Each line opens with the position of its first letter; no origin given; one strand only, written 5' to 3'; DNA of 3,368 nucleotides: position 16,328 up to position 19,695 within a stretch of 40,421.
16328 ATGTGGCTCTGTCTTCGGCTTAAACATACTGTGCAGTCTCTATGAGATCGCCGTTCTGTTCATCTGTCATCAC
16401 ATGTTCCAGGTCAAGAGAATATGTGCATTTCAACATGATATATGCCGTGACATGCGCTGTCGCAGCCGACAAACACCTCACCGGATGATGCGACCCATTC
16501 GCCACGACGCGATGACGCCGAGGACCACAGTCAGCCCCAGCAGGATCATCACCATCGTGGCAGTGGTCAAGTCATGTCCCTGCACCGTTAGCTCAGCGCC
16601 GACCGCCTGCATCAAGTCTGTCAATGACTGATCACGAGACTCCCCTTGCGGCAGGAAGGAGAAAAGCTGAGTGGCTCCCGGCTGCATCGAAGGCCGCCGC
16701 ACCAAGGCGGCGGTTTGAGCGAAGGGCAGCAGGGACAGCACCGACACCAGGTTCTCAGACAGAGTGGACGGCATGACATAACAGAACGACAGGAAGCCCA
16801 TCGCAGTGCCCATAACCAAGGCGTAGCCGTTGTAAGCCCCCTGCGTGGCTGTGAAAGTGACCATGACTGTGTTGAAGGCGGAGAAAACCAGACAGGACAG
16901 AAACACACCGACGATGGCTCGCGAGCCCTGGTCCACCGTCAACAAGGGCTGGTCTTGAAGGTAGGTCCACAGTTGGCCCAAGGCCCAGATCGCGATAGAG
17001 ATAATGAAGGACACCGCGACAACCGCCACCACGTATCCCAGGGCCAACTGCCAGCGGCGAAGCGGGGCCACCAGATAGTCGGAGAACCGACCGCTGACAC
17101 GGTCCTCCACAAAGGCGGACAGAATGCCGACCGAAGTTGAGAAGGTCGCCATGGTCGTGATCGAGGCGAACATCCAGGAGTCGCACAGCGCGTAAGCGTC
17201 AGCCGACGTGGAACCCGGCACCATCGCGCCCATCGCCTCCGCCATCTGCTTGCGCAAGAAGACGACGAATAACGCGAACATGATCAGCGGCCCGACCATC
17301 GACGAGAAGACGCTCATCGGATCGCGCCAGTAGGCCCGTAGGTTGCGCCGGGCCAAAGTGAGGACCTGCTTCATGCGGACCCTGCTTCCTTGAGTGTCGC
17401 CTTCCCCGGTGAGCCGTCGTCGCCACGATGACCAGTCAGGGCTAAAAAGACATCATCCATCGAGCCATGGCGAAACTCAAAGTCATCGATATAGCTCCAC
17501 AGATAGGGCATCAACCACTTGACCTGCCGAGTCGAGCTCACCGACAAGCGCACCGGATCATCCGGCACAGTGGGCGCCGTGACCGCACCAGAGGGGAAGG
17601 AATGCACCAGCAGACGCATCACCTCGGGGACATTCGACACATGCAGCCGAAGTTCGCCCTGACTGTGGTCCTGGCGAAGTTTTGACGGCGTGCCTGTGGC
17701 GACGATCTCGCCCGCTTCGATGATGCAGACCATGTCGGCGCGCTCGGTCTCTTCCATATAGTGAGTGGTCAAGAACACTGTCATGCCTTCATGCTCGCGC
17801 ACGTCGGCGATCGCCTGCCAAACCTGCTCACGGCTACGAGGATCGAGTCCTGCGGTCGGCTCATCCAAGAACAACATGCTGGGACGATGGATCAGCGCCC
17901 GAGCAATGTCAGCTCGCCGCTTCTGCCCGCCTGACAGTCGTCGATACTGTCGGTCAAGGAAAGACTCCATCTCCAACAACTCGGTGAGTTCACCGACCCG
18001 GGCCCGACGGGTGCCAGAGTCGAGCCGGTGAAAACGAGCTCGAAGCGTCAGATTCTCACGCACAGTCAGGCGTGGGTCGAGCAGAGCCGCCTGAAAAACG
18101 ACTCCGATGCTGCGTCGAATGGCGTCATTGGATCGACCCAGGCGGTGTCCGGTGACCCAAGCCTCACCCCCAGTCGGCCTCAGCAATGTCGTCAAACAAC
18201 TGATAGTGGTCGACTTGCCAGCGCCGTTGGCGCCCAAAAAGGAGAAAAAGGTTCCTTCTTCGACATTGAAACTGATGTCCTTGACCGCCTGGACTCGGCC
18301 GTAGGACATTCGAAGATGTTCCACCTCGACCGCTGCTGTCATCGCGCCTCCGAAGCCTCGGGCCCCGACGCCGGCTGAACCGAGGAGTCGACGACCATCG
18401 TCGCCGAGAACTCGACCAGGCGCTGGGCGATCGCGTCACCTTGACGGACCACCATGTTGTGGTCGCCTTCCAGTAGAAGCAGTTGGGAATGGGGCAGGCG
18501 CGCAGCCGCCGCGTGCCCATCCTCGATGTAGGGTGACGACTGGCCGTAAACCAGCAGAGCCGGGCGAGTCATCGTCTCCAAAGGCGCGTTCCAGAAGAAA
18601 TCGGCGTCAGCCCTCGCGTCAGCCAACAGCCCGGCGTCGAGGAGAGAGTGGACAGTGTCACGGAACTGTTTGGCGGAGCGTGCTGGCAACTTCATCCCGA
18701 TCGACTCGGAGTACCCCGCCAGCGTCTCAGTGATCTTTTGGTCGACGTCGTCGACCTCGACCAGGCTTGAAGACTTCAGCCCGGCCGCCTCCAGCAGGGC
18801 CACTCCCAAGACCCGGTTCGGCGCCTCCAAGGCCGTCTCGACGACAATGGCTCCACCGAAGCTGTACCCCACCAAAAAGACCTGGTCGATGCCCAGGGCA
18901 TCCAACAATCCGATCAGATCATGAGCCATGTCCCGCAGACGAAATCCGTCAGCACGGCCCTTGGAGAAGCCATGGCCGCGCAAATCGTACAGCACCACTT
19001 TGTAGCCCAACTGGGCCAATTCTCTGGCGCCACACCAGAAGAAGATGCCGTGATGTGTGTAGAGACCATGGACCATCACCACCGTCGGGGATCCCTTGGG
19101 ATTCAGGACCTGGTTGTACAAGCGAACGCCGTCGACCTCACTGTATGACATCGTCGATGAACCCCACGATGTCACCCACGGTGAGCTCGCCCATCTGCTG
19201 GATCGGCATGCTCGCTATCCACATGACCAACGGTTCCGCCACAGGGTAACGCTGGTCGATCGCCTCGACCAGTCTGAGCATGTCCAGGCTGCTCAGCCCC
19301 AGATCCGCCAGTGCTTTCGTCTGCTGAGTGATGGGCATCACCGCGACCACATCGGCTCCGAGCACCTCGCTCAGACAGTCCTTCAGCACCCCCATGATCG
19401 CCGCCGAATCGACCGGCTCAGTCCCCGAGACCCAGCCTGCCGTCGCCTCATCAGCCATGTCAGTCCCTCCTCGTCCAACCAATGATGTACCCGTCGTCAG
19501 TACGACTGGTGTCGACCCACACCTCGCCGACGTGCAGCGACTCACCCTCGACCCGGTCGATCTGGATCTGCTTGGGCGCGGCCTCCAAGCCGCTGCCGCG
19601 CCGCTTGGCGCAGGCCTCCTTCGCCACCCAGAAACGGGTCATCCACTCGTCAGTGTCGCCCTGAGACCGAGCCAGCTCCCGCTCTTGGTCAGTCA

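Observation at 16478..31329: Six-gene, translationally coupled iterative PKS/FAS operon with PUFA-synthase/PKSE ancestry but a domain layout matching neither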

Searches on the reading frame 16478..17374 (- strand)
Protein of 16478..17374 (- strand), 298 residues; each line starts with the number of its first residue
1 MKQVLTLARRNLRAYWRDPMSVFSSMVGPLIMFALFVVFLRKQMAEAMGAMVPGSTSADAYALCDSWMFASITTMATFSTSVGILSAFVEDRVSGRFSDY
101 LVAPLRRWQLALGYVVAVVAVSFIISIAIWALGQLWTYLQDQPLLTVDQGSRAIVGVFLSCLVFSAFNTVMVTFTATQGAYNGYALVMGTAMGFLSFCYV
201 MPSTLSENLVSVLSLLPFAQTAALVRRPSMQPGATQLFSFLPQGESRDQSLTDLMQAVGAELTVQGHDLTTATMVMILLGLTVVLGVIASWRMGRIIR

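Call 3: search_protein_families(library=pfam, proteins=[window:16478-17374:-], max_evalue=0.01)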
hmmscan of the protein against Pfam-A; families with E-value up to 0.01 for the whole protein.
window:16478-17374:- (298 aa): 2 families
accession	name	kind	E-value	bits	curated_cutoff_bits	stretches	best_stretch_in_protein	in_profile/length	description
PF01061.29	ABC2_membrane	-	4.5e-11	43.1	26.9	1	3-219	2-200/211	ABC-2 type transporter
PF12698.13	ABC2_membrane_3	-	8.3e-10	38.7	31.6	1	70-290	165-346/347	ABC-2 family transporter protein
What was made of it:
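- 16478..17374 (-): ABC-2 permease. PF01061 and PF12698 (call 3).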

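Call 5: search_protein_families(library=ncbifam, proteins=[window:16478-17374:-], max_evalue=0.01)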
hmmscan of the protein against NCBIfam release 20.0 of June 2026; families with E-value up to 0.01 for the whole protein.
window:16478-17374:- (298 aa): 2 families
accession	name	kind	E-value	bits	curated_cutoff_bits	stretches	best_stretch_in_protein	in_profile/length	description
NF011648.0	PRK15066.1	subfamily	0.00051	19.7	225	1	24-167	27-157/257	ABC transporter permease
TIGR01247.1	drrB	subfamily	0.00086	19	223.05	1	10-192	1-165/236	daunorubicin resistance ABC transporter membrane protein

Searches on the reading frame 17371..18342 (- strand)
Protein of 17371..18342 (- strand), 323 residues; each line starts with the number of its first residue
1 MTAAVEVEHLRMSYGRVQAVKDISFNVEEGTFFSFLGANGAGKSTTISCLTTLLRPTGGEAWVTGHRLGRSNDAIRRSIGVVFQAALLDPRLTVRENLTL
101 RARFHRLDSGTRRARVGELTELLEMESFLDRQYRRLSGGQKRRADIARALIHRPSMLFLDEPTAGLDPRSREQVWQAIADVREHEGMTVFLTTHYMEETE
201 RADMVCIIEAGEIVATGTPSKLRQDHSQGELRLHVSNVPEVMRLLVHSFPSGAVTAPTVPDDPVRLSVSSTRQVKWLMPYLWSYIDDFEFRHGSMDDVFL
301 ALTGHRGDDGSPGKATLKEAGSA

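Call 3: search_protein_families(library=pfam, proteins=[window:17371-18342:-], max_evalue=0.01)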
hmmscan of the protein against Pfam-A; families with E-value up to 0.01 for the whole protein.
window:17371-18342:- (323 aa): 6 families
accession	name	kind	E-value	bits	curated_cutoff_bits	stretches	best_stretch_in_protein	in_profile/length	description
PF00005.33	ABC_tran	-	1.4e-33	116.8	25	1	20-164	1-137/137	ABC transporter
PF13304.12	AAA_21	-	9.1e-11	42.8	27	1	130-194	232-298/304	AAA domain, putative AbiEii toxin, Type IV TA system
PF02463.25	SMC_N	-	1.9e-05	24.6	40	1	112-207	116-210/220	RecF/RecN/SMC N terminal domain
PF13555.12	AAA_29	-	0.00029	21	27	1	21-58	15-50/61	P-loop containing region of AAA domain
PF13476.12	AAA_23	-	0.0041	18.2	27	1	22-54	14-43/201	AAA domain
PF13558.12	SbcC_Walker_B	-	0.0087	16.7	27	0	152-178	62-88/90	SbcC/RAD50-like, Walker B motif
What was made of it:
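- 17371..18342 (-): ABC ATPase; the best-scoring model is DrrA, below its cut-off. PF00005 (call 3).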

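Call 5: search_protein_families(library=ncbifam, proteins=[window:17371-18342:-], max_evalue=0.01)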
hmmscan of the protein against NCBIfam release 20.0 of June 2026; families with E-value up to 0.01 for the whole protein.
window:17371-18342:- (323 aa): 190 families (the best 25 are shown)
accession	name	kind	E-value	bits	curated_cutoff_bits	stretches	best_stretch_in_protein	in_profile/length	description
TIGR01188.1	drrA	subfamily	4e-80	269.3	312.45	1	13-304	2-302/302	daunorubicin resistance ABC transporter, ATP-binding protein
TIGR03864.1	PQQ_ABC_ATP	hypoth_equivalog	5.9e-65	219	302.25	1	4-231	1-228/236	ABC transporter, ATP-binding subunit, PQQ-dependent alcohol dehydrogenase system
NF033858.1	ABC2_perm_RbbA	equivalog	1e-63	215.6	1050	1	3-231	265-493/909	ribosome-associated ATPase/putative transporter RbbA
NF010060.0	PRK13537.1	equivalog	2.7e-54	184.2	521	1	2-224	13-235/314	nodulation factor ABC transporter ATP-binding protein NodI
NF010059.0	PRK13536.1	equivalog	4.3e-52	177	549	1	2-228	41-267/342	nodulation factor ABC transporter ATP-binding protein NodI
TIGR04520.1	ECF_ATPase_1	equivalog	1.2e-49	169.2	315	1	5-244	1-246/269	energy-coupling factor transporter ATPase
TIGR01288.1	nodI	equivalog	9.3e-48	162.8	424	1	3-227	3-227/303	nodulation factor ABC transporter ATP-binding protein NodI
TIGR04521.1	ECF_ATPase_2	equivalog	6.2e-46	156.7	330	1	16-245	17-253/279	energy-coupling factor transporter ATPase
NF010156.0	PRK13635.1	equivalog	3.6e-43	147.7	392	1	4-235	5-241/279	energy-coupling factor ABC transporter ATP-binding protein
TIGR01186.1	proV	subfamily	5.3e-43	147.5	326.6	1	15-227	4-222/363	betaine/proline/choline family ABC transporter ATP-binding protein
TIGR03265.1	PhnT2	equivalog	8.1e-43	147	457.7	1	3-224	3-224/353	putative 2-aminoethylphosphonate ABC transporter ATP-binding protein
TIGR03522.1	GldA_ABC_ATP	equivalog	8.5e-43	146.9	402.6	1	4-235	2-232/301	gliding motility-associated ABC transporter ATP-binding subunit GldA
TIGR00968.1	3a0106s01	subfamily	1.8e-42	145.5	342.75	1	6-225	2-221/237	sulfate ABC transporter ATP-binding protein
NF040933.2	ABC_arch_GlcV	equivalog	1.8e-41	142.2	450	1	5-224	3-231/357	glucose ABC transporter ATP-binding protein GlcV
TIGR03410.1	urea_trans_UrtE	equivalog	1.9e-40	138.8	285.8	1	6-226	2-223/230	urea ABC transporter ATP-binding subunit UrtE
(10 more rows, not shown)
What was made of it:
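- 17371..18342 (-): TIGR01188 drrA, 269 bits against a cut-off of 312 (call 5).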

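Call 68: find_encoding_contigs(protein=window:17371-18342:-, flank=3000, max_places=4)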
Protein window:17371-18342:- (323 aa): 1 contig read that carries it; 1 place shown.
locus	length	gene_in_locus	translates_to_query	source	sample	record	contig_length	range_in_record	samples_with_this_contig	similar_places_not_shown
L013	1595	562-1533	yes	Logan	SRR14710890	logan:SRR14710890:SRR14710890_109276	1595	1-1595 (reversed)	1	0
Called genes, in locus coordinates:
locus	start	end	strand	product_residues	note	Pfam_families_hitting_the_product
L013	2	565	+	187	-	?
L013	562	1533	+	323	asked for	PF02463:SMC_N (faint), PF00005:ABC_tran, PF13304:AAA_21 (weak)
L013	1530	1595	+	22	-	?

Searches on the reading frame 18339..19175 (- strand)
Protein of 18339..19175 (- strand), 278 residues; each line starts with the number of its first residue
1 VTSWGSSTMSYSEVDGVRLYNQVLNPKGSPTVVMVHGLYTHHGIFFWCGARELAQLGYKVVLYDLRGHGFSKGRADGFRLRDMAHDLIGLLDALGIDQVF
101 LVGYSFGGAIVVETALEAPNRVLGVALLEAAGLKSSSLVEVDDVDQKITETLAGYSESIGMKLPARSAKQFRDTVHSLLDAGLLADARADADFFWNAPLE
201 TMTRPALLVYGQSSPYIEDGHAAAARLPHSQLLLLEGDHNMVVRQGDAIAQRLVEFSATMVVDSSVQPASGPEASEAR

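Call 3: search_protein_families(library=pfam, proteins=[window:18339-19175:-], max_evalue=0.01)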
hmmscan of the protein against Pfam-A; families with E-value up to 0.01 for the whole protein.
window:18339-19175:- (278 aa): 8 families
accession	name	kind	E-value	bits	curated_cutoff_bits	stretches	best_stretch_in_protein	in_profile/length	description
PF00561.26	Abhydrolase_1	-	4.8e-27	95.6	25.8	1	30-155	1-123/245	alpha/beta hydrolase fold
PF12697.13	Abhydrolase_6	-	9.2e-18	66.1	26.3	1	32-251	1-216/217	Alpha/beta hydrolase family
PF12146.15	Hydrolase_4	-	5.8e-17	62.2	27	1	31-161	6-139/239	Serine aminopeptidase, S33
PF03096.20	Ndr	-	7.5e-06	25.3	23.3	1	80-149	82-148/283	Ndr family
PF02129.25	Peptidase_S15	-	0.00096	19.4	23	1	15-78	1-72/262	X-Pro dipeptidyl-peptidase (S15 family)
PF02230.22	Abhydrolase_2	-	0.0026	18.1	23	0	94-136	102-144/217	Phospholipase/Carboxylesterase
PF00975.26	Thioesterase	-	0.0061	17.2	26.4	1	60-167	30-121/226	Thioesterase domain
PF07859.19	Abhydrolase_3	-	0.0093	16.2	25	0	96-228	70-190/210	alpha/beta hydrolase fold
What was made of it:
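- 18339..19151 (-): Alpha/beta hydrolase (270 aa), GYSFGG nucleophile elbow and GDHN His; predicted chain-release or transfer enzyme. PF00561 E 4.8e-27, weak PF00975 (call 3).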

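Call 5: search_protein_families(library=ncbifam, proteins=[window:18339-19175:-], max_evalue=0.01)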
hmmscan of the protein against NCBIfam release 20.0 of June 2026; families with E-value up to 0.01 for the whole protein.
window:18339-19175:- (278 aa): 41 families (the best 25 are shown)
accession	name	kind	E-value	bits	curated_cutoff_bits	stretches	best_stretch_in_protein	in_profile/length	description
NF051488.1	bifunc_PcaDC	exception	2e-20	73.3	390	1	24-259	7-252/375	bifunctional 3-oxoadipate enol-lactonase/4-carboxymuconolactone decarboxylase PcaDC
TIGR02427.1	protocat_pcaD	equivalog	3.4e-19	69.2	255.85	1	22-256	5-249/251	3-oxoadipate enol-lactonase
NF011457.0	PRK14875.1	equivalog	4e-19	68.8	307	1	23-134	126-235/372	acetoin dehydrogenase dihydrolipoyllysine-residue acetyltransferase subunit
NF052610.1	macro_16_ester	equivalog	8.8e-18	64.6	420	1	13-153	7-150/281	alpha/beta fold macrolide esterase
NF007954.0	PRK10673.1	equivalog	3.8e-16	59.1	399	1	25-131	12-115/255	esterase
TIGR03611.1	RutD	equivalog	1.2e-15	57.6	238.5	1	27-128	11-111/258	pyrimidine utilization protein D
NF050089.1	i_nPHAscl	equivalog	2.4e-15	56.3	300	1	27-156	16-143/288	intracellular short-chain-length polyhydroxyalkanoate depolymerase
NF051487.1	bifunc_PcaCD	exception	3e-15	56.2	430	1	29-257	172-411/413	bifunctional 4-carboxymuconolactone decarboxylase/3-oxoadipate enol-lactonase PcaCD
NF041759.1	mac_hydro_EstT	equivalog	3.5e-14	52.7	450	1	15-151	8-146/278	macrolide hydrolase EstT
TIGR03695.1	menH_SHCHC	equivalog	2.6e-13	50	208.55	1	29-133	2-108/252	2-succinyl-6-hydroxy-2,4-cyclohexadiene-1-carboxylate synthase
NF053684.1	esterase_mleBCA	exception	9.2e-13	47.9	570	1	24-135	18-132/281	BCA family alpha/beta fold macrolide esterase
NF002938.0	PRK03592.1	equivalog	9.3e-13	48.2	241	1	11-144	14-142/298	haloalkane dehalogenase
TIGR03056.1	bchO_mg_che_rel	equivalog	1.6e-12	47.1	172.55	1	7-121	6-119/278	alpha/beta fold hydrolase BchO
NF004514.1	PRK05855.1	equivalog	1.6e-12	46.8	455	1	12-110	5-104/578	SDR family oxidoreductase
NF053693.1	esterase_mleCBF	exception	2.1e-12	47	564.5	1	30-152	24-148/279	CBF family alpha/beta fold macrolide esterase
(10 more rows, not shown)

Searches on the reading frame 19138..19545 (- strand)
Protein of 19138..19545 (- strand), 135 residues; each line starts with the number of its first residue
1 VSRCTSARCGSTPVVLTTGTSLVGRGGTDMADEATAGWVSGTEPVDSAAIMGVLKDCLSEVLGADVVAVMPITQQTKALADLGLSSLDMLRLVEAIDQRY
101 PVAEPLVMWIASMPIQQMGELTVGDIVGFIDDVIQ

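Call 3: search_protein_families(library=pfam, proteins=[window:19138-19545:-], max_evalue=0.01)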
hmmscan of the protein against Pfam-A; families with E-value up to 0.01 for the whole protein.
window:19138-19545:- (135 aa): 1 family
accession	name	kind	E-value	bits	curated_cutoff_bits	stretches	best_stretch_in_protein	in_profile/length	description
PF00550.31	PP-binding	-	4.4e-05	24.1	20.8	1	54-103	3-48/67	Phosphopantetheine attachment site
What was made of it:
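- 19138..19458 (-): Free-standing ACP (106 aa), Ser in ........; the start codon lies 1 nt after the PKS-B stop and has its own Shine-Dalgarno sequence. PF00550 (call 3).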

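Call 5: search_protein_families(library=ncbifam, proteins=[window:19138-19545:-], max_evalue=0.01)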
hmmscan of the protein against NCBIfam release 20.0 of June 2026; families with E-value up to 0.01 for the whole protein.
window:19138-19545:- (135 aa): 2 families
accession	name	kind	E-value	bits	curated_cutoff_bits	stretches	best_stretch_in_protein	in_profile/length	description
NF005079.0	PRK06508.1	equivalog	4.7e-05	23.7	83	1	70-112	21-63/93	acyl carrier protein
TIGR00517.1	acyl_carrier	equivalog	0.0023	17.8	70.45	1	70-102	21-53/77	acyl carrier protein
